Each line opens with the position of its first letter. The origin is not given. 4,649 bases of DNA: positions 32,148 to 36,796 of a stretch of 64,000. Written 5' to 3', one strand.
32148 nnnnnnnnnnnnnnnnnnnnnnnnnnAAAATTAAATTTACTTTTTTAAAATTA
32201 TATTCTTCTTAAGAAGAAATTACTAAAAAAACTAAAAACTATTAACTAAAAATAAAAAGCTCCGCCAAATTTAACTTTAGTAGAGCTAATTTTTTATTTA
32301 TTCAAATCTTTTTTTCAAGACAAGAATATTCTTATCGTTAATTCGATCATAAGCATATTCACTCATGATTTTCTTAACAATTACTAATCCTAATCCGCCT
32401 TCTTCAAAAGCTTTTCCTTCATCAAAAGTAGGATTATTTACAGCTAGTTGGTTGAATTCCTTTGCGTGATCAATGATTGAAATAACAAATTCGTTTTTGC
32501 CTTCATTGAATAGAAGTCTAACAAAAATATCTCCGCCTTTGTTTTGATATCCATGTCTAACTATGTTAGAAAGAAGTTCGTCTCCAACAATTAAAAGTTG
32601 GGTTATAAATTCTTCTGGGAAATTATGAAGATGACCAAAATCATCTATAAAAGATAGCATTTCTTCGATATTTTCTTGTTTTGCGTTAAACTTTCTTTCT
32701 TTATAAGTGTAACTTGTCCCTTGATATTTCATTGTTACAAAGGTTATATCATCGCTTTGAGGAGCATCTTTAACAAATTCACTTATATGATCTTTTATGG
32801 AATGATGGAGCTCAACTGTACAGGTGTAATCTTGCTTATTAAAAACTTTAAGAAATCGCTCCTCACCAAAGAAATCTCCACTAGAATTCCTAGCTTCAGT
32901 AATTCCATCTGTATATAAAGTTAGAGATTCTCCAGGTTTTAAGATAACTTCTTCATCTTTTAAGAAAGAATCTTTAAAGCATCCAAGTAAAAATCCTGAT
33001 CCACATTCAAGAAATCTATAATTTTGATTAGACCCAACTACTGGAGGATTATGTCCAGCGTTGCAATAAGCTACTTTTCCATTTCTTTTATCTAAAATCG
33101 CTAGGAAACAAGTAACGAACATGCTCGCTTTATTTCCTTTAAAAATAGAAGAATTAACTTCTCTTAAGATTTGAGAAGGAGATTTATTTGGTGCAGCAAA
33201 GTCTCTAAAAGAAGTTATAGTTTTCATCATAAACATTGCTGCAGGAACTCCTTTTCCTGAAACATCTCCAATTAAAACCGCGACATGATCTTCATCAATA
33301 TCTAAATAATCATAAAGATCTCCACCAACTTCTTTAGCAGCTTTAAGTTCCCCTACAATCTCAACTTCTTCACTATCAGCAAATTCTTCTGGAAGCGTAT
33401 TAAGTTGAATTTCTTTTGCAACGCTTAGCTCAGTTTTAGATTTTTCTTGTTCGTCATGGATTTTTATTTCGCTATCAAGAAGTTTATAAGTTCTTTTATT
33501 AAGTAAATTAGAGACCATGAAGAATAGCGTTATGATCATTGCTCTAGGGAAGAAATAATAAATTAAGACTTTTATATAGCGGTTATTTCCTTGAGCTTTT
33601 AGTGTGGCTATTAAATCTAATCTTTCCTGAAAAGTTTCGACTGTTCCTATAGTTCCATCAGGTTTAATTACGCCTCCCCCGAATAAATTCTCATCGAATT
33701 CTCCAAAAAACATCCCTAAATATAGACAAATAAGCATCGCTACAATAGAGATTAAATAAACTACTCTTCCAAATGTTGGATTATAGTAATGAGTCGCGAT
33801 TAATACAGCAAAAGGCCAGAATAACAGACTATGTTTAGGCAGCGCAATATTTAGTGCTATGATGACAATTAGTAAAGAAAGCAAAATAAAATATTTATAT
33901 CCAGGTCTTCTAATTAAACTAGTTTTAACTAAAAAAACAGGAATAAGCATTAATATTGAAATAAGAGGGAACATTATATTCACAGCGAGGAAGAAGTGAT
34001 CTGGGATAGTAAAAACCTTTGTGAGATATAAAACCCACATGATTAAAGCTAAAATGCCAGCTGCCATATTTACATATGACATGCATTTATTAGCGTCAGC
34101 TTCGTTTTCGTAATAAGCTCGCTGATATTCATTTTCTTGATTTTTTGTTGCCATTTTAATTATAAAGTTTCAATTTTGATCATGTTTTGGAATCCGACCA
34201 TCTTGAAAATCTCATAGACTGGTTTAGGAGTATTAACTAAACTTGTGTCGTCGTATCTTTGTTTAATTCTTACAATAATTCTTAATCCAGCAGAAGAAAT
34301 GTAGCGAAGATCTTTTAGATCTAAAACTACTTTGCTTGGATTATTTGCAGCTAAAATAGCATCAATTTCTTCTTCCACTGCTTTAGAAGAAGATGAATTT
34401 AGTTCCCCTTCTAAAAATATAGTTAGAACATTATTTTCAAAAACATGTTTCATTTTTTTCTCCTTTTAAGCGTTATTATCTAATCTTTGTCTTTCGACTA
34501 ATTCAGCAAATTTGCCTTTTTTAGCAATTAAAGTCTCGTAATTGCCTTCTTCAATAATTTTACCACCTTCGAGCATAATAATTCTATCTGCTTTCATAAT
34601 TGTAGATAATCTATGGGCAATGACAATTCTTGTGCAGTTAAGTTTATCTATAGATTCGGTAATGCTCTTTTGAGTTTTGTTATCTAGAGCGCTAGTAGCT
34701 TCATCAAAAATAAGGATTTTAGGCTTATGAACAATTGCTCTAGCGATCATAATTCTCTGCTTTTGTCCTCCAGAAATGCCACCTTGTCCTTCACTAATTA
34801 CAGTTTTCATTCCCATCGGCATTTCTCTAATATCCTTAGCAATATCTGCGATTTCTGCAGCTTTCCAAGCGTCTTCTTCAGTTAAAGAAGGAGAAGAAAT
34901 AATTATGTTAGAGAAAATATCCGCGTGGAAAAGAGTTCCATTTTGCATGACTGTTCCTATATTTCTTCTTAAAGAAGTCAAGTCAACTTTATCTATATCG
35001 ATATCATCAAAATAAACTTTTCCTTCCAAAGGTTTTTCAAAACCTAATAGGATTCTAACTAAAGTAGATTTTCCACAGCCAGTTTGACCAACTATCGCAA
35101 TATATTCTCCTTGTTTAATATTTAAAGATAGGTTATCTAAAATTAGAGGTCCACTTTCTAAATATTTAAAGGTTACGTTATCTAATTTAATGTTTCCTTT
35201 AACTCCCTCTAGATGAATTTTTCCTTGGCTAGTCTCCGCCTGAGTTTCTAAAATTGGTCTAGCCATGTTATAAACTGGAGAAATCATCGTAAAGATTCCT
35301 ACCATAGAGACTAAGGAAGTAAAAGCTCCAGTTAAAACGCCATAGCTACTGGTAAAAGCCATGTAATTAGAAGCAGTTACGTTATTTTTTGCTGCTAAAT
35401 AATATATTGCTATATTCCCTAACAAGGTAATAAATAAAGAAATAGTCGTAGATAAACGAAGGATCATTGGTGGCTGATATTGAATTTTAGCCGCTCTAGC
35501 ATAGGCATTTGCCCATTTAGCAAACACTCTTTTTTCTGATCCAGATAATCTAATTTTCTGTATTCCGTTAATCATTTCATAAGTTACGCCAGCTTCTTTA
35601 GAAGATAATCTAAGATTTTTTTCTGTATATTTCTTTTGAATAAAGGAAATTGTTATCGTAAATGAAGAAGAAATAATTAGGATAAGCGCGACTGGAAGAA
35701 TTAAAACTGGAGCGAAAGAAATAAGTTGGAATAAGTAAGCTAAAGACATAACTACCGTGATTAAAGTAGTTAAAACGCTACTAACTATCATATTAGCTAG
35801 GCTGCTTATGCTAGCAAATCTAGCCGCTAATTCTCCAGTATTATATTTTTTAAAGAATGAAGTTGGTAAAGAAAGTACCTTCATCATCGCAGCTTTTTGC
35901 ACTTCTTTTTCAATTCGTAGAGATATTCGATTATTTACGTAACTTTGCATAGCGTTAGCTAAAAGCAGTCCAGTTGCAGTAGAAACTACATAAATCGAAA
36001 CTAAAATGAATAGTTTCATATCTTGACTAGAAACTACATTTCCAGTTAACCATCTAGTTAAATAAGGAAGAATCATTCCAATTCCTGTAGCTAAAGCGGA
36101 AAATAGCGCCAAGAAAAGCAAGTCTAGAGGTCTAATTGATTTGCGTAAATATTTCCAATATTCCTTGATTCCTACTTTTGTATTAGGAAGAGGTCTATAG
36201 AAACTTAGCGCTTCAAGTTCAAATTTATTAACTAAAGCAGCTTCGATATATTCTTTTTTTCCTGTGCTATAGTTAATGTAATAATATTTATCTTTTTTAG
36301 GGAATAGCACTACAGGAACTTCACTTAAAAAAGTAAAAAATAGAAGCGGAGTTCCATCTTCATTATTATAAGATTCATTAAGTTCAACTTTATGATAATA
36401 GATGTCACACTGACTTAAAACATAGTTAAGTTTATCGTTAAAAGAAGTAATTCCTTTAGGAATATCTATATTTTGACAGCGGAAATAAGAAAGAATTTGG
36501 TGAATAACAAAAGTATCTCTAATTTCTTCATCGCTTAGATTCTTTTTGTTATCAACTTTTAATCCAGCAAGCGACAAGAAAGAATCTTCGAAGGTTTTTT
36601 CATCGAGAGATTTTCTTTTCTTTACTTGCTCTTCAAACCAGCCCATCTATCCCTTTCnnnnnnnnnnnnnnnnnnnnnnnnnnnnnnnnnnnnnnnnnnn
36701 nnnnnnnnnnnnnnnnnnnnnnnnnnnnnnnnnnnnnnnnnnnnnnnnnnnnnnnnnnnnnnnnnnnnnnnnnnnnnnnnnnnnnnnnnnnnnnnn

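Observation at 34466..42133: RiPP gene cluster: Nif11-type leader, very short single-Cys hydrophilic core, RRE-containing radical SAM/SPASM maturase, dual ABC exporters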

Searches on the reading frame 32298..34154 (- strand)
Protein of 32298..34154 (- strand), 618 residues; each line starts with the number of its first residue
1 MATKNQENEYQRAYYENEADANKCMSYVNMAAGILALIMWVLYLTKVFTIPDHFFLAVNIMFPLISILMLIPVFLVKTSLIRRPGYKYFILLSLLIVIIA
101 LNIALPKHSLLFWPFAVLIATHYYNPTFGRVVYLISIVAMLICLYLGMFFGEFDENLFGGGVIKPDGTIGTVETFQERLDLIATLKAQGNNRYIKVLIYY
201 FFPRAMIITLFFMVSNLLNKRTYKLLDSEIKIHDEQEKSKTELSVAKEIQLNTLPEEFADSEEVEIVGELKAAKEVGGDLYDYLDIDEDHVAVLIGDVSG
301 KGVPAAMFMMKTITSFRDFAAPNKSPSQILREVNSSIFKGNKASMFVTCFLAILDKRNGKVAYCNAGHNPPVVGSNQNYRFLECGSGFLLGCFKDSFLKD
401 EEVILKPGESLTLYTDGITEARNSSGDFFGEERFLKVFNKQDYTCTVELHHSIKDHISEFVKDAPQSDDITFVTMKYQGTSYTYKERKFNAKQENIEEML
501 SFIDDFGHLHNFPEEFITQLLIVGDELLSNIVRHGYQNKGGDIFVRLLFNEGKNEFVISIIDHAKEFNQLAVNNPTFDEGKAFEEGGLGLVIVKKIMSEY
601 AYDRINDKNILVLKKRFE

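Call 3: search_protein_families(library=ncbifam, proteins=[window:32298-34154:-], max_evalue=0.01)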
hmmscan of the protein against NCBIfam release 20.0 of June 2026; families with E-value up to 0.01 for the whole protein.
window:32298-34154:- (618 aa): 6 families
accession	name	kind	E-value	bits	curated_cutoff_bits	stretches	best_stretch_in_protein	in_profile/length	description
NF045505.1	RR_RssB_Pseudo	equivalog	4.2e-19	68.9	700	1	245-420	158-340/394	two-component system response regulator RssB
NF038263.1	prot_phos_SiaA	equivalog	1.1e-12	47.4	700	1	219-476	391-656/658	biofilm regulation protein phosphatase SiaA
TIGR02865.1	spore_II_E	equivalog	1.7e-08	33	490.8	1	266-476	556-762/764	stage II sporulation protein E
TIGR01925.2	spIIAB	equivalog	4.8e-05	23.3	135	1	501-601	19-119/137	anti-sigma F factor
NF003144.0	PRK04069.1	equivalog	7.9e-05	22.1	145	1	523-601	46-128/161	anti-sigma B factor RsbW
TIGR01924.1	rsbW_low_gc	equivalog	0.002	17.5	155.05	1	517-600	40-127/159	anti-sigma B factor RsbW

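Call 4: search_protein_families(library=pfam, proteins=[window:32298-34154:-], max_evalue=0.01)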
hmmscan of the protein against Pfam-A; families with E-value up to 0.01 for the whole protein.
window:32298-34154:- (618 aa): 3 families
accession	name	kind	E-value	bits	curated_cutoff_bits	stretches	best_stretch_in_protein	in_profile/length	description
PF07228.17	SpoIIE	-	2.5e-51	174.8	25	1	287-477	1-191/192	Stage II sporulation protein E (SpoIIE)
PF13581.12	HATPase_c_2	-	2e-18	67.1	27.4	1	489-615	1-127/127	Histidine kinase-like ATPase domain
PF02518.31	HATPase_c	-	1.9e-05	25.5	26.4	1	521-598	7-85/111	Histidine kinase-, DNA gyrase B-, and HSP90-like ATPase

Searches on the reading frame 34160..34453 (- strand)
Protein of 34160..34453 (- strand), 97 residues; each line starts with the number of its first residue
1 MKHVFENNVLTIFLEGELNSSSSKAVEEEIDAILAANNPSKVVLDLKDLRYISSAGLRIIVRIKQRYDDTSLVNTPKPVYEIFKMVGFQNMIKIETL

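Call 3: search_protein_families(library=ncbifam, proteins=[window:34160-34453:-], max_evalue=0.01)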
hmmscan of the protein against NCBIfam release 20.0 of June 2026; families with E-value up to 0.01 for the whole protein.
window:34160-34453:- (97 aa): 4 families
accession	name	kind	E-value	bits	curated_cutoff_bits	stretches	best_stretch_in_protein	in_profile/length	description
TIGR00377.1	ant_ant_sig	superfamily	2.5e-17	62.7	53.45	1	6-95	10-103/108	anti-sigma factor antagonist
TIGR02886.1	spore_II_AA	equivalog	4.6e-12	45.9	114.75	1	5-95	5-99/106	anti-sigma F factor antagonist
NF047705.1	slr1659_superfam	superfamily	4.2e-05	23.8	100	1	6-63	13-72/111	slr1659 superfamily regulator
NF033618.0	mlaB_1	equivalog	0.006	17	90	1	6-68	6-64/94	lipid asymmetry maintenance protein MlaB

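Call 4: search_protein_families(library=pfam, proteins=[window:34160-34453:-], max_evalue=0.01)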
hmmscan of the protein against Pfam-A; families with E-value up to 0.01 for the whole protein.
window:34160-34453:- (97 aa): 2 families
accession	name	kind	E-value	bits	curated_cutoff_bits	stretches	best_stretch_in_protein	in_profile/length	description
PF01740.26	STAS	-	9.9e-16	57.9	22.6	1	7-95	8-100/106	STAS domain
PF13466.11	STAS_2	-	2.6e-06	27.9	29.2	1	14-87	3-78/80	STAS domain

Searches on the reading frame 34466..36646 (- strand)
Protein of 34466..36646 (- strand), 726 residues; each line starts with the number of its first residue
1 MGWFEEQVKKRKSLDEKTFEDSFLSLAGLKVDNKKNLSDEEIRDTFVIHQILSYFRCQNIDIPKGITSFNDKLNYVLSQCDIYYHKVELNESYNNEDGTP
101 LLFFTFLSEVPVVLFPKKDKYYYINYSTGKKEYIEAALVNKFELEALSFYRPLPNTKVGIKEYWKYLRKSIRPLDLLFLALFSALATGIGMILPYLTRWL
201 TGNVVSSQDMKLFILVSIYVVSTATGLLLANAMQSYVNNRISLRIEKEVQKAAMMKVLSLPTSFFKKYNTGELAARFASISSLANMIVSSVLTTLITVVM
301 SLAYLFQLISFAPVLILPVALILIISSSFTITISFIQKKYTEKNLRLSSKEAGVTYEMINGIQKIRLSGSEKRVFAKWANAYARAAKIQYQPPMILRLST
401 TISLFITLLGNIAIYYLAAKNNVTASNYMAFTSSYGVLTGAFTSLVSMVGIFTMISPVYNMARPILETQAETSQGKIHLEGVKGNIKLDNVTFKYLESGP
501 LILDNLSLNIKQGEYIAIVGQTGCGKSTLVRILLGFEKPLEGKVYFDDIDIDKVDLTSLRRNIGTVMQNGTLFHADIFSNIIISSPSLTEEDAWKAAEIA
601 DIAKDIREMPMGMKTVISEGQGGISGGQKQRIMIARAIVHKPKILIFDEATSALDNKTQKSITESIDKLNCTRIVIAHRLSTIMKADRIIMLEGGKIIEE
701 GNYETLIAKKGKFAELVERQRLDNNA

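Call 3: search_protein_families(library=ncbifam, proteins=[window:34466-36646:-], max_evalue=0.01)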
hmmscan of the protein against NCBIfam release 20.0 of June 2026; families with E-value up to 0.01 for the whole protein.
window:34466-36646:- (726 aa): 188 families (the best 25 are shown)
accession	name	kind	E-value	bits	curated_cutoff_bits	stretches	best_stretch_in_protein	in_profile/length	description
TIGR03797.1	NHLM_micro_ABC2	equivalog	1.5e-199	664.9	709.4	1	67-720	29-685/686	NHLP bacteriocin export ABC transporter permease/ATPase subunit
TIGR03796.1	NHLM_micro_ABC1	equivalog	1.4e-98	331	853.3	1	165-717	147-709/710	NHLP family bacteriocin export ABC transporter peptidase/permease/ATPase subunit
TIGR01846.1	type_I_sec_HlyB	subfamily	1.8e-94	317.4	725.55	1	189-720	154-692/694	type I secretion system permease/ATPase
TIGR02203.1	MsbA_lipidA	equivalog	5e-88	296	602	1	177-718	19-567/572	lipid A export permease/ATP-binding protein MsbA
TIGR03375.1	type_I_sec_LssB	subfamily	7.4e-86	288.9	693.1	1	214-709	189-691/696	type I secretion system permease/ATPase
NF045513.1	HepA_fam_ABC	equivalog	3.7e-83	280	725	1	193-716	76-605/610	heterocyst formation ABC transporter subunit HepA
TIGR02204.1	MsbA_rel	hypoth_equivalog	2.9e-78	264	780.4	1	164-720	10-575/576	ABC transporter, permease/ATP-binding protein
NF010178.0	PRK13657.1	equivalog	8.6e-77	258.9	733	1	208-723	51-573/588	glucan ABC transporter ATP-binding protein/ permease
TIGR01193.1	bacteriocin_ABC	subfamily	9.1e-76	255.8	523.85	1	187-718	169-707/708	peptide cleavage/export ABC transporter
NF052233.1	CphA_assoc_ABC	equivalog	5.9e-75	253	880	1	181-721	191-744/766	cyanophycin metabolism-associated ABC transporter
NF008381.0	PRK11176.1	equivalog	2.1e-73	247.6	867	1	198-719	49-578/582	lipid A ABC transporter ATP-binding protein/permease MsbA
TIGR00958.1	3a01208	subfamily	1.7e-70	238.2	874.6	1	165-717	154-711/711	antigen peptide transporter 2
NF008056.1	PRK10790.1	equivalog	2.5e-62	211.2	746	1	161-722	12-577/584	SmdB family multidrug efflux ABC transporter permease/ATP-binding protein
NF008364.0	PRK11160.1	equivalog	5.2e-61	206.9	630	1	242-719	88-574/575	heme ABC transporter ATP-binding protein/permease CydC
TIGR02868.1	CydC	equivalog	1.9e-57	195.1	329.05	1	240-679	79-529/530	thiol reductant ABC exporter subunit CydC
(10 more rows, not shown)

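Call 4: search_protein_families(library=pfam, proteins=[window:34466-36646:-], max_evalue=0.01)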
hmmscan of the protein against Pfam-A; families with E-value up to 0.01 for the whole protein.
window:34466-36646:- (726 aa): 6 families
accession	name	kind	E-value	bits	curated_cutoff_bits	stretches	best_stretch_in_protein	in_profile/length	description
PF00005.33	ABC_tran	-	1.5e-33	116.8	25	1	503-652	1-137/137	ABC transporter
PF00664.28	ABC_membrane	-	8.5e-23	81.8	28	1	177-442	2-274/274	ABC transporter transmembrane region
PF02463.25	SMC_N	-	1.8e-07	31.3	40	1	113-691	102-210/220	RecF/RecN/SMC N terminal domain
PF09818.15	ABC_ATPase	-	0.00066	19.2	23.2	0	595-654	130-188/283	P-loop domain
PF13558.12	SbcC_Walker_B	-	0.007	17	27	0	612-666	21-88/90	SbcC/RAD50-like, Walker B motif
PF01935.23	DUF87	-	0.008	16.7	23.2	0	516-534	26-44/220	Helicase HerA, central domain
